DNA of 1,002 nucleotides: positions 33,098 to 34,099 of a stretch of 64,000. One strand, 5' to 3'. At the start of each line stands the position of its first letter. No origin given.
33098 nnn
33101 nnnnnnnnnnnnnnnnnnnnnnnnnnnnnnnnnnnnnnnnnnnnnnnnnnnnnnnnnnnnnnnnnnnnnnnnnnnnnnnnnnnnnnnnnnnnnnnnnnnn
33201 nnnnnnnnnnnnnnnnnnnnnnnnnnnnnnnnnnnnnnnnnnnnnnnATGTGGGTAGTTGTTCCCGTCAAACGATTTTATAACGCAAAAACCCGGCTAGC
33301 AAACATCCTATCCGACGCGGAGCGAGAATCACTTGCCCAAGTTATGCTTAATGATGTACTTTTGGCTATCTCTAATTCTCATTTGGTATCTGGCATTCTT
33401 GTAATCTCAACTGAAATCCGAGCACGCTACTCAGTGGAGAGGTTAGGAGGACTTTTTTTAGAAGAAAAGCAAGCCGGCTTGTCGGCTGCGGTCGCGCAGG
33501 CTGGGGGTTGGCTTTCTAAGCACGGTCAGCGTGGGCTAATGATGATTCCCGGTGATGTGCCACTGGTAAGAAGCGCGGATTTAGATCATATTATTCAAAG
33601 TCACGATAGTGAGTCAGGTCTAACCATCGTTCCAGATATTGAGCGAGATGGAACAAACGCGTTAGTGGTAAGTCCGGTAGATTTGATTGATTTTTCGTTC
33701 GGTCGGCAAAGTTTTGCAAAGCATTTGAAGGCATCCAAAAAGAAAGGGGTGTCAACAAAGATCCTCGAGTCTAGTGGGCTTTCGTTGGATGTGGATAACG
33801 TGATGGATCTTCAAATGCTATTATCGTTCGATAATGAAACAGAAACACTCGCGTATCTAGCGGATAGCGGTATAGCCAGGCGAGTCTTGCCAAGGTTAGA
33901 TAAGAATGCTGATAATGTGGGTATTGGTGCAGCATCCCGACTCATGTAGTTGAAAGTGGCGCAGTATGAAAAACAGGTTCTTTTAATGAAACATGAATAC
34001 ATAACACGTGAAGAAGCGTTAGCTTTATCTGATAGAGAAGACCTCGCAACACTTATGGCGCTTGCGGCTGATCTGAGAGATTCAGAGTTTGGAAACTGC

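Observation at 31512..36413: Complete coenzyme F420 biosynthesis operon (cofE-cofD-cofC-fbiC) in a proteobacterial-type catabolic neighbourhood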

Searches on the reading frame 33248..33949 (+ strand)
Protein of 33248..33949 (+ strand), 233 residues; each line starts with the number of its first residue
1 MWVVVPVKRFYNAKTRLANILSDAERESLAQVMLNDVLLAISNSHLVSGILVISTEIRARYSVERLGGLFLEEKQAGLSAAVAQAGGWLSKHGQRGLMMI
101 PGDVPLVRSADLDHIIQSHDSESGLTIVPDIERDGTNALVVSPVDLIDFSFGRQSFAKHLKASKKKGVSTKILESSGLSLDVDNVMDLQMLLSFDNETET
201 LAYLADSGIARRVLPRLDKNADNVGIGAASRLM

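Call 3: search_protein_families(library=ncbifam, proteins=[window:33248-33949:+], max_evalue=0.001)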
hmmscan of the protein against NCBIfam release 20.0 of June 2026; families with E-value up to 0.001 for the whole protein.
window:33248-33949:+ (233 aa): 7 families
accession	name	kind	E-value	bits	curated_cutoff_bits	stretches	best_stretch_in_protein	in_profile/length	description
TIGR03552.1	F420_cofC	equivalog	2.6e-46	157.7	105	1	3-198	2-194/196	2-phospho-L-lactate guanylyltransferase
TIGR04282.1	glyco_like_cofC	hypoth_equivalog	3.9e-05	23.5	134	1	12-124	12-125/189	TIGR04282 family arsenosugar biosynthesis glycosyltransferase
NF010940.0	PRK14360.1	equivalog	4.3e-05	22.2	602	1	17-123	19-123/452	bifunctional UDP-N-acetylglucosamine diphosphorylase/glucosamine-1-phosphate N-acetyltransferase GlmU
TIGR01173.1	glmU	equivalog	6.9e-05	21.9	366.85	1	33-128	30-125/452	bifunctional UDP-N-acetylglucosamine diphosphorylase/glucosamine-1-phosphate N-acetyltransferase GlmU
NF010934.1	PRK14354.1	equivalog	8e-05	21.3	450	1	31-123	27-119/447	bifunctional UDP-N-acetylglucosamine diphosphorylase/glucosamine-1-phosphate N-acetyltransferase GlmU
NF010936.0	PRK14356.1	equivalog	0.00031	19.8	666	1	54-123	59-126/456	bifunctional UDP-N-acetylglucosamine diphosphorylase/glucosamine-1-phosphate N-acetyltransferase GlmU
TIGR03310.1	matur_MocA_YgfJ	equivalog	0.00032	20.7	186.45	1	32-137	26-133/188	molybdenum cofactor cytidylyltransferase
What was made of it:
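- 33248..33949 (+): cofC: guanylyltransferase, 233 aa. It has Gly152 at the 3-PG-diagnostic position, Leu78 at the M91 position and Val82 at the C95 position. TIGR03552 157.7 vs 105 (call 3).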

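Call 4: search_protein_families(library=pfam, proteins=[window:33248-33949:+], max_evalue=0.001)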
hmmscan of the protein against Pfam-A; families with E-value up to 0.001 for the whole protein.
window:33248-33949:+ (233 aa): 2 families
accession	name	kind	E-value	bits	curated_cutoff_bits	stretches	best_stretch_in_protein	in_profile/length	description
PF01983.22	CofC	-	7.3e-35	120.6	22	1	1-209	1-200/217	Guanylyl transferase CofC like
PF12804.13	NTP_transf_3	-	3.4e-05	24.5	27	1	39-140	32-132/160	MobA-like NTP transferase domain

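Call 16: search_solved_structures(query=window:33248-33949:+, max_evalue=0.001, show_alignments=4)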
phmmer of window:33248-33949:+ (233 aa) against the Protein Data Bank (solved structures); distinct sequences matched with E-value up to 0.001: 3.
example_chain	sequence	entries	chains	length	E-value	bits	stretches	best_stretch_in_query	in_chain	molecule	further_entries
7p97_AAA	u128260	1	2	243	1.4e-18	70.8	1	1-191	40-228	3-phospho-D-glycerate guanylyltransferase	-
2i5e_A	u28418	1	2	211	8.3e-09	38.8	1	3-192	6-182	Hypothetical protein MM_2497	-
6bwg_A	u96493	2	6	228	9.7e-07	32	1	3-188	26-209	2-phospho-L-lactate guanylyltransferase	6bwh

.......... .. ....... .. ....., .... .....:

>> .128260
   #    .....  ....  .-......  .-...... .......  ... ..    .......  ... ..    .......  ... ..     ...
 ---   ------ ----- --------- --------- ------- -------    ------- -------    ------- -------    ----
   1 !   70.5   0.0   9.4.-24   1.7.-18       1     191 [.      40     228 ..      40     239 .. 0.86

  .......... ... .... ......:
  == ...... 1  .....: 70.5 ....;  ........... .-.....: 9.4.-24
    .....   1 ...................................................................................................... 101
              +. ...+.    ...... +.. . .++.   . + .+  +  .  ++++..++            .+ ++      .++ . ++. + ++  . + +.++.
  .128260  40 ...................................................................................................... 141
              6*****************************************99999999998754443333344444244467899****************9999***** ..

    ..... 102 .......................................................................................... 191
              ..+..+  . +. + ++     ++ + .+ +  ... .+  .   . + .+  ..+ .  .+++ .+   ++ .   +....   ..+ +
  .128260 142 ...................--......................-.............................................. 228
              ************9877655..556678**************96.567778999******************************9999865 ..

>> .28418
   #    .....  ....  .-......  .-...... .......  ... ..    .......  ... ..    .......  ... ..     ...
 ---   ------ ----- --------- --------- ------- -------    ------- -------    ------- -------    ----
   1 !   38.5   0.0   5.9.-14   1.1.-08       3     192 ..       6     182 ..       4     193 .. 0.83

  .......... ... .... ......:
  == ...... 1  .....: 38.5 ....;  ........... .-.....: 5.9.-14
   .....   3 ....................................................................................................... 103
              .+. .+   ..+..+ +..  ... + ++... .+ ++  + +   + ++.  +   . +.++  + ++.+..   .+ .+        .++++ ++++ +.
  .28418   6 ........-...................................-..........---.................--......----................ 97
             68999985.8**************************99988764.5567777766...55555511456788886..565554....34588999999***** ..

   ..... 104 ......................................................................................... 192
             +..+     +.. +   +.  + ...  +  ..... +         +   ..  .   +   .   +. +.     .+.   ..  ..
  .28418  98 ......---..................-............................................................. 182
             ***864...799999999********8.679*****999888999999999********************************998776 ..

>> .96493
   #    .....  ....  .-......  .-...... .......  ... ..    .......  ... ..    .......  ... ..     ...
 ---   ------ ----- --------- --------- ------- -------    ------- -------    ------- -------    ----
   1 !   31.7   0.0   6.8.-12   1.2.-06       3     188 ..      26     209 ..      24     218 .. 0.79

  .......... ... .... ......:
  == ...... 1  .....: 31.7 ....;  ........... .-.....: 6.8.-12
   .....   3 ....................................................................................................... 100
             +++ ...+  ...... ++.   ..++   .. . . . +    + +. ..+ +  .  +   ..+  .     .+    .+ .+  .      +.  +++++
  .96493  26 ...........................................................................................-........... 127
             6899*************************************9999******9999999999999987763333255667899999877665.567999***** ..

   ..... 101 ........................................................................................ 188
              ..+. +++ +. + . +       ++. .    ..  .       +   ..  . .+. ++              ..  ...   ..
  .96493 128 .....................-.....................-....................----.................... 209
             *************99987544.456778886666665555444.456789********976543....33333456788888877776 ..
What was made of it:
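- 33248..33949 (+): Alignment to 7P97 (call 16).
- The best solved-structure match of CofC is the 3-phospho-D-glycerate guanylyltransferase 7P97 (E 1.4e-18, call 16).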

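Call 20: find_homologous_proteins(query=window:33248-33949:+, max_evalue=0.00001)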
Query window:33248-33949:+ (233 aa): 381 proteins with E <= 0.00001 among 2623 candidates; the best 120 are listed.
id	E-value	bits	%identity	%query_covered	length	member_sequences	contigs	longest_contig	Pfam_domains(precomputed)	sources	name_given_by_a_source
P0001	1.7e-133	461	94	100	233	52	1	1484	PF01983.22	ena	-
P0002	8.1e-124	429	88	100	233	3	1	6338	PF01983.22,PF12804.14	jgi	jgi:2-phospho-L-lactate guanylyltransferase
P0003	2.6e-117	408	83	100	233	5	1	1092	PF01983.22,PF12804.14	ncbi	-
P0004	6.0e-111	387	91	86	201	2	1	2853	PF01983.22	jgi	jgi:2-phospho-L-lactate guanylyltransferase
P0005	2.0e-101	356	70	100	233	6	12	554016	PF01983.22,PF12804.14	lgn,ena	-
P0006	3.1e-99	349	70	99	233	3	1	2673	PF01983.22,PF12804.14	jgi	jgi:2-phospho-L-lactate guanylyltransferase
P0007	7.9e-98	344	67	100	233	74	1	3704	PF01983.22,PF12804.14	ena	-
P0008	8.9e-98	344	69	100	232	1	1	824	PF01983.22,PF12804.14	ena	-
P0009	2.2e-89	317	64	100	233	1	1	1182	PF01983.22,PF12804.14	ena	-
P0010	2.3e-88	314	64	100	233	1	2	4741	PF01983.22,PF12804.14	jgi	jgi:2-phospho-L-lactate guanylyltransferase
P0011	9.6e-86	305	62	100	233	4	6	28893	PF01983.22,PF12804.14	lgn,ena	-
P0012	1.2e-85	305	61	100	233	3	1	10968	PF01983.22,PF12804.14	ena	-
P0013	4.5e-85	303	61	100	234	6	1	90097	PF01983.22,PF12804.14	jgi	jgi:2-phospho-L-lactate/phosphoenolpyruvate guanylyltransferase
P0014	4.7e-85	303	62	100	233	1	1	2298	PF01983.22,PF12804.14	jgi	jgi:2-phospho-L-lactate/phosphoenolpyruvate guanylyltransferase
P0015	5.4e-85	302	63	100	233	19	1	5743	PF01983.22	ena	-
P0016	1.4e-84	301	62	100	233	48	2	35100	PF01983.22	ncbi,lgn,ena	-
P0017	2.6e-84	300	62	100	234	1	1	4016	PF01983.22,PF12804.14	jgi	jgi:2-phospho-L-lactate guanylyltransferase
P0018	3.0e-84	300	60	100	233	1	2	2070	PF01983.22,PF12804.14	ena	-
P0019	5.6e-84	299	59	100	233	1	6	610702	PF01983.22,PF12804.14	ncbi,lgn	-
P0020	1.1e-83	298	63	93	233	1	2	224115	PF01983.22,PF12804.14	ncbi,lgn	ncbi:MAG: 2-phospho-L-lactate guanylyltransferase [Gammaproteobacteria bacterium]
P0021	2.0e-83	297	59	99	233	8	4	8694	PF01983.22,PF12804.14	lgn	-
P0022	2.2e-83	297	61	100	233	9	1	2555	PF01983.22,PF12804.14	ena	-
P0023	3.4e-83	297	60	99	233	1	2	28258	PF01983.22,PF12804.14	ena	-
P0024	3.8e-83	296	62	100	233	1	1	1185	PF01983.22,PF12804.14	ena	-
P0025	5.0e-83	296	60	100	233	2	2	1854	PF01983.22,PF12804.14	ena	-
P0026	5.1e-83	296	59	100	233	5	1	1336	PF01983.22,PF12804.14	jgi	-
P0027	1.3e-82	295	58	100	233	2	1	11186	PF01983.22,PF12804.14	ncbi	ncbi:MAG: 2-phospho-L-lactate guanylyltransferase [Gammaproteobacteria bacterium]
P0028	1.4e-82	295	62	100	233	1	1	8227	PF01983.22,PF12804.14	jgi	jgi:2-phospho-L-lactate/phosphoenolpyruvate guanylyltransferase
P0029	1.5e-82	295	61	100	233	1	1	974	PF01983.22,PF12804.14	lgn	-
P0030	2.0e-82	294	60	100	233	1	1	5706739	PF01983.22,PF12804.14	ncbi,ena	-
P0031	2.2e-82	294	59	100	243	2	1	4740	PF01983.22,PF12804.14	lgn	-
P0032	9.4e-82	292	58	100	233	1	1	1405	PF01983.22,PF12804.14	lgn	-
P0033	9.8e-82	292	58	100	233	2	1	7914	PF01983.22,PF12804.14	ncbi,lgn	ncbi:MAG: 2-phospho-L-lactate guanylyltransferase [Gammaproteobacteria bacterium]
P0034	1.0e-81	292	60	100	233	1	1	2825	PF01983.22,PF12804.14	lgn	-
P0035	3.3e-81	290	61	100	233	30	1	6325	PF01983.22,PF12804.14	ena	-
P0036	5.9e-81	289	58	100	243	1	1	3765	PF01983.22,PF12804.14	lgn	-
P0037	8.0e-81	289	58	100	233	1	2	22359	PF01983.22,PF12804.14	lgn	-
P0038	1.0e-80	289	58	99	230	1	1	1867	PF01983.22,PF12804.14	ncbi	ncbi:MAG: 2-phospho-L-lactate guanylyltransferase, partial [Gammaproteobacteria bacterium]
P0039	3.5e-80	287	59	100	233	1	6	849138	PF01983.22,PF12804.14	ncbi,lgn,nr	ncbi:MAG: 2-phospho-L-lactate guanylyltransferase [Gammaproteobacteria bacterium]|nr:2-phospho-L-lac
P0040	3.7e-80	287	58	100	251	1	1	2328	PF01983.22,PF12804.14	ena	-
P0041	1.3e-79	285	58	100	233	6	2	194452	PF01983.22,PF12804.14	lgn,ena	-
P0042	1.3e-79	285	58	100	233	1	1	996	PF01983.22,PF12804.14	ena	-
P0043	1.4e-79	285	62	93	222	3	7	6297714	PF01983.22,PF12804.14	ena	-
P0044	1.7e-79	285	59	100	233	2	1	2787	PF01983.22,PF12804.14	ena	-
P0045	3.0e-79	284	61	92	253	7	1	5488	PF01983.22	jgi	-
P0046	5.8e-79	283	58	100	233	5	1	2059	PF01983.22,PF12804.14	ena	-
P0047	1.5e-78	281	59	97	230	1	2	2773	PF01983.22,PF12804.14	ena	-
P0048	1.6e-78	281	57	100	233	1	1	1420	PF01983.22,PF12804.14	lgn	-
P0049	2.0e-78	281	58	100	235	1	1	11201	PF01983.22,PF12804.14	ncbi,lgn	ncbi:MAG: 2-phospho-L-lactate guanylyltransferase [Gammaproteobacteria bacterium]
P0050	2.5e-78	281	58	100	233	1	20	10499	PF01983.22,PF12804.14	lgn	-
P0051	3.0e-78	280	58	100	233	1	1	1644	PF01983.22,PF12804.14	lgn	-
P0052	6.3e-78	279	57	100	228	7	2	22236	PF01983.22,PF12804.14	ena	-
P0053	7.7e-78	279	58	100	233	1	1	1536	PF01983.22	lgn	-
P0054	7.8e-78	279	57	100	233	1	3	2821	PF01983.22,PF12804.14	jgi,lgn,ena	-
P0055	9.6e-78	279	57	100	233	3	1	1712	PF01983.22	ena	-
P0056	2.3e-77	278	59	96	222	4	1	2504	PF01983.22,PF12804.14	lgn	-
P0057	4.7e-77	277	60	93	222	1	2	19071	PF01983.22,PF12804.14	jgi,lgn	-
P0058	6.2e-77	276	58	100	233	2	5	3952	PF01983.22,PF12804.14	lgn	-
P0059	7.4e-77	276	62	91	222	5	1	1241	PF01983.22,PF12804.14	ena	-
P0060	1.9e-76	275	60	100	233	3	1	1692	PF01983.22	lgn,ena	-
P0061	4.4e-76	273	56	100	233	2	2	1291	PF01983.22,PF12804.14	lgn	-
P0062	5.3e-76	273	60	100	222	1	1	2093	PF01983.22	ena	-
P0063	7.3e-76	273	59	97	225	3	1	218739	PF01983.22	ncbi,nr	ncbi:MAG: 2-phospho-L-lactate guanylyltransferase [Proteobacteria bacterium]|nr:2-phospho-L-lactate 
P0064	7.7e-76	273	58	100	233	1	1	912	PF01983.22,PF12804.14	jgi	jgi:2-phospho-L-lactate/phosphoenolpyruvate guanylyltransferase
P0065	8.1e-76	273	61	93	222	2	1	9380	PF01983.22,PF12804.14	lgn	-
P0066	8.5e-76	272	97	58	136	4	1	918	PF01983.22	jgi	jgi:2-phospho-L-lactate guanylyltransferase (CobY/MobA/RfbA family)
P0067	2.6e-75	271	57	100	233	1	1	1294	PF01983.22,PF12804.14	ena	-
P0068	1.1e-74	269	58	92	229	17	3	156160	PF01983.22,PF12804.14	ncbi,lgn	-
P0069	1.8e-74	268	56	100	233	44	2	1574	PF01983.22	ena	-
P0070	1.9e-74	268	60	91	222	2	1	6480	PF01983.22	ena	-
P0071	1.8e-73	265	57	95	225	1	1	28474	PF01983.22,PF12804.14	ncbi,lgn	ncbi:MAG: 2-phospho-L-lactate guanylyltransferase [Pseudomonadota bacterium]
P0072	1.3e-66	242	52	100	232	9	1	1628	PF01983.22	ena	-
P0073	7.6e-65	237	49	100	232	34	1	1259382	PF01983.22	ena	-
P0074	1.1e-64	236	49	100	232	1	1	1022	PF01983.22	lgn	-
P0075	1.1e-64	236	51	92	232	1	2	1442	PF01983.22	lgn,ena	-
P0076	1.6e-64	236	51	92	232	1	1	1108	PF01983.22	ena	-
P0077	2.1e-64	235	49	100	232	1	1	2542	PF01983.22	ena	-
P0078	2.1e-64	235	51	92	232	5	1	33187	PF01983.22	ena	-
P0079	2.9e-64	235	51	92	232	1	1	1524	PF01983.22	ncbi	-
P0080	1.4e-63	233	58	79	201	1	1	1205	PF01983.22,PF12804.14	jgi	jgi:2-phospho-L-lactate guanylyltransferase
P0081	1.6e-63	232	50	92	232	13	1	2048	PF01983.22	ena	-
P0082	4.1e-62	228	56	87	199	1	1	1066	PF01983.22,PF12804.14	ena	-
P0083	7.3e-62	227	50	92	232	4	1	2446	PF01983.22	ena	-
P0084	7.3e-62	227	48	100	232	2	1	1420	PF01983.22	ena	-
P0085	1.8e-61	226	59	81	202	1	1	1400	PF01983.22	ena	-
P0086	1.6e-54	203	73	56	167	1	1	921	PF01983.22,PF12804.14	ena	-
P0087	2.2e-42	163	44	88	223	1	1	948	PF01983.22,PF12804.14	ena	-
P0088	1.5e-41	161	44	88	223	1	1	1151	PF01983.22,PF12804.14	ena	-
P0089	2.1e-40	157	43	88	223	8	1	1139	PF01983.22,PF12804.14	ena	-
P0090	7.1e-40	155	43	88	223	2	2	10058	PF01983.22,PF12804.14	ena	-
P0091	1.2e-39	154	42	88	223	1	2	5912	PF01983.22,PF12804.14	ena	-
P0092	5.5e-39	152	43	88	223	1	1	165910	PF01983.22,PF12804.14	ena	-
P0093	3.3e-38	150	38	93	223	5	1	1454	PF01983.22,PF12804.14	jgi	-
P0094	4.2e-38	149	39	91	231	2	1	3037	PF01983.22,PF12804.14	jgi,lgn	-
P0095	1.6e-36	144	41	91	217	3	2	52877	PF01983.22,PF12804.14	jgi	-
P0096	4.1e-31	126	68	42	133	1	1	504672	PF01983.22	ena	-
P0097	2.0e-30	124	40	86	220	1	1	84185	PF01983.22,PF12804.14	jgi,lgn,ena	-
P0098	4.4e-30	123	38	91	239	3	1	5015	PF01983.22,PF12804.14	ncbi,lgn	-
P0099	4.5e-30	123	40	88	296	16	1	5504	PF01983.22,PF12804.14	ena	-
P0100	3.6e-29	120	40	81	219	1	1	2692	PF01983.22,PF12804.14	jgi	jgi:2-phospho-L-lactate guanylyltransferase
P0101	7.3e-29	119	38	81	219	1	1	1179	PF01983.22,PF12804.14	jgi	jgi:2-phospho-L-lactate guanylyltransferase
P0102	3.1e-28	117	30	88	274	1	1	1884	PF01983.22,PF12804.14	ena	-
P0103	9.2e-28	116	36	93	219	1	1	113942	PF01983.22,PF12804.14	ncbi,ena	-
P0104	1.2e-27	115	36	93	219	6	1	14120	PF01983.22,PF12804.14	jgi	jgi:2-phospho-L-lactate guanylyltransferase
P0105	1.5e-27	115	36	91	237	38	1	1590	PF01983.22,PF12804.14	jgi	-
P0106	2.0e-27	114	35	93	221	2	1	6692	PF01983.22,PF12804.14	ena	-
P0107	2.2e-27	114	35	86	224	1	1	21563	PF01983.22,PF12804.14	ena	-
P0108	4.2e-27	113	35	91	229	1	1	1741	PF01983.22,PF12804.14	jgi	jgi:2-phospho-L-lactate guanylyltransferase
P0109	4.2e-27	113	36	86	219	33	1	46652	PF01983.22,PF12804.14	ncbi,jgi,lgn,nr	ncbi:MAG: 2-phospho-L-lactate/phosphoenolpyruvate guanylyltransferase [Solirubrobacteraceae bacteriu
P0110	4.6e-27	113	36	86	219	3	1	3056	PF01983.22,PF12804.14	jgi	jgi:2-phospho-L-lactate guanylyltransferase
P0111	4.8e-27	113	35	86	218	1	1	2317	PF01983.22,PF12804.14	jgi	-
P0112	5.1e-27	113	28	88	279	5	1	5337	PF01983.22,PF12804.14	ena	-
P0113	6.3e-27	113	37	81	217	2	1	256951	PF01983.22,PF12804.14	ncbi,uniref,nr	ncbi:2-phospho-L-lactate guanylyltransferase [Patulibacter defluvii]|uniref:2-phospho-L-lactate guan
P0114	6.4e-27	113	38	81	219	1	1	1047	PF01983.22,PF12804.14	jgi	jgi:2-phospho-L-lactate guanylyltransferase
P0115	1.2e-26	112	35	86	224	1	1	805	PF01983.22,PF12804.14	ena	-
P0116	1.3e-26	112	36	86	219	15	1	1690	PF01983.22,PF12804.14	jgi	jgi:2-phospho-L-lactate guanylyltransferase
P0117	1.6e-26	111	36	86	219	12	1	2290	PF01983.22,PF12804.14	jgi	jgi:2-phospho-L-lactate guanylyltransferase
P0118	1.9e-26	111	37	79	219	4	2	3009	PF01983.22,PF12804.14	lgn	-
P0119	2.0e-26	111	36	86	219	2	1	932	PF01983.22,PF12804.14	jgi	jgi:2-phospho-L-lactate/phosphoenolpyruvate guanylyltransferase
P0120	2.3e-26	111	32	82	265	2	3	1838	PF01983.22,PF12804.14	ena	-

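Call 22: find_related_loci(query=A1, collection=genome_contigs, flank=10000)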
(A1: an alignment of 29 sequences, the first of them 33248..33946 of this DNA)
Query A1 (233 aa) in genome_contigs; peptide patterns used: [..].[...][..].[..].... (x = any residue, [..] = any of these).
599 stretches matched a pattern (row limit reached: there are more); 472 encode a relative of the query (tblastn E <= 1e-3); the best 80 are kept; 80 distinct loci.
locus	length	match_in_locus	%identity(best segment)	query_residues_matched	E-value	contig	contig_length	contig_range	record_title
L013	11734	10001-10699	92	1-233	3e-141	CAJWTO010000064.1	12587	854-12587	MAG TPA_asm: uncultured proteobacterium isolate ERR599094_bin.53_MetaBAT_v2.12.1_MAG genome assembly, contig: NODE_5812_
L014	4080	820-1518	68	1-233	1e-109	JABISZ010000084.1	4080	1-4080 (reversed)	MAG: Proteobacteria bacterium isolate SI072_bin20 k141_2523309, whole genome shotgun sequence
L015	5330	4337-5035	67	1-233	4e-107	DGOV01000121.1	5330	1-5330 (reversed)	MAG TPA_asm: Proteobacteria bacterium UBA4457 UBA4457_contig_205675, whole genome shotgun sequence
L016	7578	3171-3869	63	1-233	2e-95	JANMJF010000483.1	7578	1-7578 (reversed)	MAG: Pseudomonadota bacterium isolate OTE_64_metabat_465 OTE_64_k141_3906501, whole genome shotgun sequence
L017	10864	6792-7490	63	1-233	2e-95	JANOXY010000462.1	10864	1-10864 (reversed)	MAG: Pseudomonadota bacterium isolate VAR_35_metabat_109 VAR_35_k141_2748956, whole genome shotgun sequence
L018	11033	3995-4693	63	1-233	4e-95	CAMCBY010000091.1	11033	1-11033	MAG: Klebsiella pneumoniae isolate ZE-13nov19-135 genome assembly, contig: ZE-13nov19-C10410, whole genome shotgun seque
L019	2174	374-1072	62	1-233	2e-98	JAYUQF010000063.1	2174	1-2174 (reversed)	MAG: Pseudomonadota bacterium isolate GL114_DN_concoct_40 GL114_DN_concoct_40_62, whole genome shotgun sequence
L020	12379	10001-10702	61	1-233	2e-94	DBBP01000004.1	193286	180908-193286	MAG TPA_asm: Proteobacteria bacterium UBA981 UBA981_contig_5054, whole genome shotgun sequence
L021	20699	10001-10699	59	1-233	6e-94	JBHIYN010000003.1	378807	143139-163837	MAG: Gammaproteobacteria bacterium isolate MAG77 WDNA06_bin.19.orig_3, whole genome shotgun sequence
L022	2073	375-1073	62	1-233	1e-97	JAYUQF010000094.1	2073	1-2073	MAG: Pseudomonadota bacterium isolate GL114_DN_concoct_40 GL114_DN_concoct_40_93, whole genome shotgun sequence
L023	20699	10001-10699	62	1-233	6e-93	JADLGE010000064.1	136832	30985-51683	MAG: Gammaproteobacteria bacterium isolate SJ420 c_000000497832, whole genome shotgun sequence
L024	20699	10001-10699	62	1-233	1e-92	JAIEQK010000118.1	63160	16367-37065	MAG: Gammaproteobacteria bacterium isolate co.spades.DASTOOL.2.5kb_146 c_000000443640, whole genome shotgun sequence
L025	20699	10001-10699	58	1-233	2e-92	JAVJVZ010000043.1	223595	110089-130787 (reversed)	MAG: Gammaproteobacteria bacterium isolate C2-GNP5-20 k141_46032, whole genome shotgun sequence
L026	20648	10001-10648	63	1-216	2e-91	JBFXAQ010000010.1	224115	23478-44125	MAG: Gammaproteobacteria bacterium isolate CA_2019_TPBS_26 NODE_510_length_224115_cov_42.658236_TPBS, whole genome shotg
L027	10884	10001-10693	58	1-231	2e-90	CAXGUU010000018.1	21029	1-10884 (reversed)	MAG TPA_asm: uncultured bacterium isolate ERR594338_binner13_Refined_124 genome assembly, contig: ERZ11848501.3616, whol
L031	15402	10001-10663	57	1-221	4e-83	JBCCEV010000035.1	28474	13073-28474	MAG: Pseudomonadota bacterium isolate P01_B01_bin.115 k141_1843637_length_28474_cov_10.1508, whole genome shotgun sequen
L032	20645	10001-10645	58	1-215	8e-83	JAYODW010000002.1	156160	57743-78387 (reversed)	MAG: Gammaproteobacteria bacterium isolate 139553_S155_concoct_bins.tsv.116 NODE_85_length_156160_cov_10.579975, whole g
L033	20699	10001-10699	55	1-233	1e-82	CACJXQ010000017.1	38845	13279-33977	MAG: uncultured proteobacterium isolate AG-453-E14 genome assembly, contig: AG-453-E14_NODE_17, whole genome shotgun seq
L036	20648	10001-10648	48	1-216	2e-59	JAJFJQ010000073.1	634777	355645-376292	MAG: Gammaproteobacteria bacterium isolate OFTM106 OFTM106_72, whole genome shotgun sequence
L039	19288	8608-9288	40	1-227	4e-51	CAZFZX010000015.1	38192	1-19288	MAG TPA_asm: uncultured Enterobacteriaceae bacterium isolate SRP308112_co1_420 genome assembly, contig: NODE_1234_length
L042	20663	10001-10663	59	1-223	2e-83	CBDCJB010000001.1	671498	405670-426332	MAG: Gammaproteobacteria bacterium isolate 73aac9d3-0341-4cc4-bdea-3f58c6bb4f33 genome assembly, contig: contig_1, whole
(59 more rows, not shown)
